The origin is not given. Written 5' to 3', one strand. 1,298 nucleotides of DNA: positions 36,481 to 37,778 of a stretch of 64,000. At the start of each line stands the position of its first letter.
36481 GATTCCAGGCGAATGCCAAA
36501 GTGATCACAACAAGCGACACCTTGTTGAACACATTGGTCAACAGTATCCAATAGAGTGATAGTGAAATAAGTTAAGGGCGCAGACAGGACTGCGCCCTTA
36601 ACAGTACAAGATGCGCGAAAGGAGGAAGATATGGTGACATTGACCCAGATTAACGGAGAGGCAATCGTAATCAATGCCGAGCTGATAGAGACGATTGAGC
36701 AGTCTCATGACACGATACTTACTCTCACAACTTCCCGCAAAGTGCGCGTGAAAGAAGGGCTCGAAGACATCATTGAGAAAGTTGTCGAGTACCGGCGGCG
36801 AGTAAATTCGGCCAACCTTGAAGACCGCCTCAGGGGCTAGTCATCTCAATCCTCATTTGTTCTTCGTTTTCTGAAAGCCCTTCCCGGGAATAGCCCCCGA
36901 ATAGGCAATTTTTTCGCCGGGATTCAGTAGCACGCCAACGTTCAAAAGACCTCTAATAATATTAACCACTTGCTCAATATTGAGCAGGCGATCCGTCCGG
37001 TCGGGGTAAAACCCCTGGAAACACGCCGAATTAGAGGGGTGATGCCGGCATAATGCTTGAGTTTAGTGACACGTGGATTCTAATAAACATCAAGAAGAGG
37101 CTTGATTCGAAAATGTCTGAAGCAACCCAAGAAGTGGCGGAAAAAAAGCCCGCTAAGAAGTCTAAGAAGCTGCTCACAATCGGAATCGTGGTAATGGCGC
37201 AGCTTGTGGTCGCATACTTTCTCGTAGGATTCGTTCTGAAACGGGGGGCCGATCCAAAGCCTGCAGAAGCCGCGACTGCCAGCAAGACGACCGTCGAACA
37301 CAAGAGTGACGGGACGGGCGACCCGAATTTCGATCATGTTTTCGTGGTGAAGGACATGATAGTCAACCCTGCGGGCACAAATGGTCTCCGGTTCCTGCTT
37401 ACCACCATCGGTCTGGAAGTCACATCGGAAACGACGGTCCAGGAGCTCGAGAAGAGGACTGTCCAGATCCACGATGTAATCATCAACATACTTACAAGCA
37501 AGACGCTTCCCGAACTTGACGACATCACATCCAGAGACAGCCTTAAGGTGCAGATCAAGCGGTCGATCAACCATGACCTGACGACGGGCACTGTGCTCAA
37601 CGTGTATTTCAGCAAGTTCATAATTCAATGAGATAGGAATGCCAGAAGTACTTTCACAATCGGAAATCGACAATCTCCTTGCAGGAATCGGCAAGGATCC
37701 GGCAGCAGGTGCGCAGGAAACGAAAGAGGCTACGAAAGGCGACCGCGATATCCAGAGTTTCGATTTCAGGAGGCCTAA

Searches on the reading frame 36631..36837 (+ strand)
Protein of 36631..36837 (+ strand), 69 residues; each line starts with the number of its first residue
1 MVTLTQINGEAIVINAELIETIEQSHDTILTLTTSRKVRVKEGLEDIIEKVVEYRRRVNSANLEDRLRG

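Call 48: search_protein_families(library=pfam, proteins=[window:36631-36837:+], max_evalue=5)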
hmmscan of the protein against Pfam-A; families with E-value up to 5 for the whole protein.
window:36631-36837:+ (69 aa): 2 families
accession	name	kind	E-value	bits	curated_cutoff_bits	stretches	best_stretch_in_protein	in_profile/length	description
PF06289.16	FlbD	-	5.5e-20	71.2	24.7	1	1-58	1-58/59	Flagellar and Swarming motility proteins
PF22962.3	Ig_NUP210_7th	-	0.23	12.2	27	1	24-62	5-43/99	NUP210 Ig-like domain 7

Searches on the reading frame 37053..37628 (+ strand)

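Call 48: search_protein_families(library=pfam, proteins=[window:37053-37628:+], max_evalue=5)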
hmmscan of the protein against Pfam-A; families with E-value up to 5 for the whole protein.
window:37053-37628:+ (192 aa): 3 families
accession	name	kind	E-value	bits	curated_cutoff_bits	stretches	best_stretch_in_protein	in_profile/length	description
PF03748.19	FliL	-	1.6e-16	61.2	24.6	1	99-192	4-103/103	Flagellar basal body-associated protein FliL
PF09358.15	E1_UFD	-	0.057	14.5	25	1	13-45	47-78/93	Ubiquitin fold domain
PF20088.4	DUF6480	-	0.074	13.4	25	1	19-58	34-72/78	Family of unknown function (DUF6480)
